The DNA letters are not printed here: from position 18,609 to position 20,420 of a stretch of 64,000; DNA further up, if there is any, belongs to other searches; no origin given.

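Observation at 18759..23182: Cluster of four ATP-grasp-type ligases (RimK-like + two stand-alone CphA G-domain paralogs + large ATP-grasp-like protein) inserted between ruvC and ruvA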

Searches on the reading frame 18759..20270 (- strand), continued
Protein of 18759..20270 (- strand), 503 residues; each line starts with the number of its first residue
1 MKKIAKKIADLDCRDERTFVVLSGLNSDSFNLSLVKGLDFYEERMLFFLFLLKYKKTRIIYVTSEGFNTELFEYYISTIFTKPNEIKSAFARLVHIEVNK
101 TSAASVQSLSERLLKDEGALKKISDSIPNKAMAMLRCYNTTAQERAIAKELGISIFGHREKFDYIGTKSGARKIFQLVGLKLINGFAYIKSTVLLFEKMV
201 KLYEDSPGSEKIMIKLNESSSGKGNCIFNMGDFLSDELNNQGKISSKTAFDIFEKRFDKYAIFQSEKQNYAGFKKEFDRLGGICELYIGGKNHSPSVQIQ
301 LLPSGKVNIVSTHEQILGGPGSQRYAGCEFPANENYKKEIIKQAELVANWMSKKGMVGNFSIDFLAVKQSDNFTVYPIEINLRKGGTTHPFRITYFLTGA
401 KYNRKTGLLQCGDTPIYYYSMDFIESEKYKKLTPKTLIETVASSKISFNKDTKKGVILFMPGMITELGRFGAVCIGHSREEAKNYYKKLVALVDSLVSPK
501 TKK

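Call 74: search_protein_families(library=ncbifam, proteins=[L087:9571-10578:-, L087:4863-5840:-, L086:5678-6796:-, L086:4528-5685:-], max_evalue=0.0001)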
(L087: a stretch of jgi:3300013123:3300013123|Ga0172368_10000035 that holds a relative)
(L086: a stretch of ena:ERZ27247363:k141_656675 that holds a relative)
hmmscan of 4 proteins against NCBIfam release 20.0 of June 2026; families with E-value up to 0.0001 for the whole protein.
L087:9571-10578:- (335 aa): 14 families
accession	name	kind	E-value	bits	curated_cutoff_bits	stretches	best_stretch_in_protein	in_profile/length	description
NF006562.0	PRK09065.1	equivalog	1.6e-23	83.5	205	1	88-195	40-142/242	glutamine amidotransferase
NF005072.0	PRK06490.1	equivalog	5.3e-13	48.5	339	1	97-170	49-122/251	glutamine amidotransferase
TIGR00888.1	guaA_Nterm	equivalog_domain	3.6e-11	42.8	172.15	1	71-163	6-92/188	glutamine-hydrolyzing GMP synthase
NF005743.0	PRK07567.1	equivalog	5.8e-11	42.1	264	1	89-167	35-119/245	glutamine amidotransferase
NF001975.0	PRK00758.1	equivalog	5.4e-10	39.2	198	1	93-164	30-91/185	GMP synthase subunit A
NF005458.0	PRK07053.1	equivalog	2.1e-09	37.1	250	1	108-164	50-106/234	glutamine amidotransferase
NF000848.1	PRK00074.1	equivalog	2.8e-08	32.8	400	1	103-271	37-170/512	glutamine-hydrolyzing GMP synthase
TIGR01855.1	IMP_synth_hisH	equivalog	1.2e-07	31.8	105.4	0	109-172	40-103/198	imidazole glycerol phosphate synthase subunit HisH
NF004169.0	PRK05637.1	equivalog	4.3e-07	29.8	332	1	140-270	73-188/210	anthranilate synthase component II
NF004212.0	PRK05665.1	equivalog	4.4e-07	29.9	309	1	101-176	53-126/241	amidotransferase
TIGR00566.1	trpG_papA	subfamily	5.3e-06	26.3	121.05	0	109-164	48-97/192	glutamine amidotransferase of anthranilate synthase or aminodeoxychorismate synthase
TIGR01368.1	CPSaseIIsmall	equivalog_domain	1.3e-05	24.3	307.35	0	108-159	219-264/361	glutamine-hydrolyzing carbamoyl-phosphate synthase small subunit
NF003792.0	PRK05380.1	equivalog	3.2e-05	22.8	308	0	133-155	364-386/534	CTP synthase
NF009475.0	PRK12838.1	equivalog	7.7e-05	21.8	221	0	108-161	213-260/359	carbamoyl phosphate synthase small subunit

L087:4863-5840:- (325 aa): 0 families

L086:5678-6796:- (372 aa): 17 families
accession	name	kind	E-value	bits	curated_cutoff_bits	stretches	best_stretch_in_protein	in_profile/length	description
TIGR02149.1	glgA_Coryne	subfamily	3.2e-18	66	302.4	1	143-371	153-389/391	glycogen synthase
TIGR04157.1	glyco_rSAM_CFB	subfamily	1.9e-16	60.1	400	1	132-368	166-405/406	TIGR04157 family glycosyltransferase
NF038295.1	EPS_HpsP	equivalog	3.4e-16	59.2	550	1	173-369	188-384/388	hormogonium polysaccharide biosynthesis glycosyltransferase HpsP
TIGR03999.1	thiol_BshA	equivalog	1.5e-15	57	273.7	1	107-368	114-369/375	N-acetyl-alpha-D-glucosaminyl L-malate synthase BshA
TIGR03449.1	mycothiol_MshA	equivalog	1.3e-14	53.9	462.5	1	137-369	166-400/406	D-inositol-3-phosphate glycosyltransferase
NF047684.1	TeichurnBiosyTuaC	equivalog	4.7e-12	45.5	550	1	171-370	198-387/391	teichuronic acid biosynthesis protein TuaC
TIGR03088.1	stp2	hypoth_equivalog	1.8e-11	43.7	409.05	1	136-370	137-371/374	TIGR03088 family PEP-CTERM/XrtA system glycosyltransferase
NF012028.0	PRK15484.1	subfamily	1.3e-10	40.9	618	1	149-371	149-377/380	lipopolysaccharide N-acetylglucosaminyltransferase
TIGR04063.1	stp3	hypoth_equivalog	1.3e-09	37.4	442.05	1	156-369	177-392/397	TIGR04063 family PEP-CTERM/XrtA system glycosyltransferase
TIGR04047.1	MSMEG_0565_glyc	hypoth_equivalog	5.3e-09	35.6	259.85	1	108-364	112-366/373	MSMEG_0565 family glycosyltransferase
NF007640.0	PRK10307.1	subfamily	2.7e-08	33.2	276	1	172-370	209-405/411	WcaI family glycosyltransferase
NF038298.1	EPS_HpsO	equivalog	8.8e-08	31.3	575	1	179-365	188-380/388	hormogonium polysaccharide biosynthesis glycosyltransferase HpsO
NF053787.1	GlcN_PG_synth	equivalog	1.9e-07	30.3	480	1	171-368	177-355/361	N-acetylglucosaminyl phosphatidylglycerol synthase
NF041876.1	EPS_EpsE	equivalog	2.3e-07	30.4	400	1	194-365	216-389/389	exopolysaccharide biosynthesis GT4 family glycosyltransferase EpsE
NF053513.1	Gtran_IagA_BgsA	equivalog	9.1e-07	28.2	460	1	91-371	52-330/333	LTA glycolipid anchor biosynthesis glycosyltransferase, IagA/BgsA family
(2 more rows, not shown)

L086:4528-5685:- (385 aa): 15 families
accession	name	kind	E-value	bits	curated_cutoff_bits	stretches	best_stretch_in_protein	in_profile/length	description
TIGR04157.1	glyco_rSAM_CFB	subfamily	4.8e-12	45.6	400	1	149-287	172-304/406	TIGR04157 family glycosyltransferase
NF041876.1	EPS_EpsE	equivalog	5.7e-12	45.6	400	1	206-353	217-365/389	exopolysaccharide biosynthesis GT4 family glycosyltransferase EpsE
TIGR03999.1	thiol_BshA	equivalog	6.9e-10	38.4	273.7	1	141-359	138-348/375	N-acetyl-alpha-D-glucosaminyl L-malate synthase BshA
NF038295.1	EPS_HpsP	equivalog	1.8e-09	37.1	550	1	188-379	192-383/388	hormogonium polysaccharide biosynthesis glycosyltransferase HpsP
TIGR04063.1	stp3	hypoth_equivalog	2.9e-09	36.3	442.05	1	189-379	200-391/397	TIGR04063 family PEP-CTERM/XrtA system glycosyltransferase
TIGR03088.1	stp2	hypoth_equivalog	3.6e-09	36.1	409.05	1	132-379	121-369/374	TIGR03088 family PEP-CTERM/XrtA system glycosyltransferase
NF007640.0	PRK10307.1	subfamily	1.2e-08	34.3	276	1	176-357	202-380/411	WcaI family glycosyltransferase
NF012028.0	PRK15484.1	subfamily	8.5e-08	31.7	618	1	187-376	177-371/380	lipopolysaccharide N-acetylglucosaminyltransferase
TIGR02149.1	glgA_Coryne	subfamily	1e-07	31.4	302.4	1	153-335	151-335/391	glycogen synthase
NF038255.1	exopoly_VpsD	equivalog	4.5e-07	29.1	300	1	206-346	206-347/381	VpsD family glycosyltransferase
NF038011.1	PelF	equivalog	6.2e-07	28.8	100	1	200-359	303-467/489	GT4 family glycosyltransferase PelF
NF047684.1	TeichurnBiosyTuaC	equivalog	8.1e-07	28.3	550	1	172-354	189-359/391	teichuronic acid biosynthesis protein TuaC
NF053787.1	GlcN_PG_synth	equivalog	5.4e-06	25.5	480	1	190-376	184-352/361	N-acetylglucosaminyl phosphatidylglycerol synthase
NF038298.1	EPS_HpsO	equivalog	7.3e-06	25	575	1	186-289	184-281/388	hormogonium polysaccharide biosynthesis glycosyltransferase HpsO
TIGR04047.1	MSMEG_0565_glyc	hypoth_equivalog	1.3e-05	24.5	259.85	1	179-377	170-368/373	MSMEG_0565 family glycosyltransferase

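Call 91: find_encoding_contigs(protein=P0127, flank=10000, max_places=1)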
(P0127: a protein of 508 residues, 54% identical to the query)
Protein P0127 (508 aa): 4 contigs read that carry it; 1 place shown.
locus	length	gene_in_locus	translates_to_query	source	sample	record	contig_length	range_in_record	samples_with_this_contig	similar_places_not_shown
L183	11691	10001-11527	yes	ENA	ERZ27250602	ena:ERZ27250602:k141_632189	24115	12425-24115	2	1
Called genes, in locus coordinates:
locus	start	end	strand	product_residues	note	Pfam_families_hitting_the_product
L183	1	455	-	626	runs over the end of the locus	PF00012:HSP70, PF06723:MreB_Mbl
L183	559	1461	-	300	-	PF18917:LiaI-LiaF-like_TM1, PF22570:LiaF-TM, PF17115:Toast_rack_N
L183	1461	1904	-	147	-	PF04024:PspC, PF22570:LiaF-TM, PF18917:LiaI-LiaF-like_TM1 (weak)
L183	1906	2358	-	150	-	PF01025:GrpE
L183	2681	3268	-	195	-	-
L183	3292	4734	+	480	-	PF03772:Competence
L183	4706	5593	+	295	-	PF00753:Lactamase_B, PF23023:Anti-Pycsar_Apyc1 (weak), PF12706:Lactamase_B_2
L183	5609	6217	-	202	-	-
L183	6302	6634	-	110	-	-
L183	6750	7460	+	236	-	PF20772:TACO1_YebC_N, PF01709:Transcrip_reg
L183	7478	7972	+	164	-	PF02075:RuvC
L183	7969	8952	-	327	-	PF14397:ATPgrasp_ST (faint), PF01071:GARS_A (weak), PF02655:ATP-grasp_3 (faint), PF02786:CPSase_L_D2 (weak), PF08443:RimK (faint), PF07478:Dala_Dala_lig_C (faint)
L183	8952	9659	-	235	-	PF08443:RimK (faint)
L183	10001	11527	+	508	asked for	PF24923:ATP-grasp_IQCH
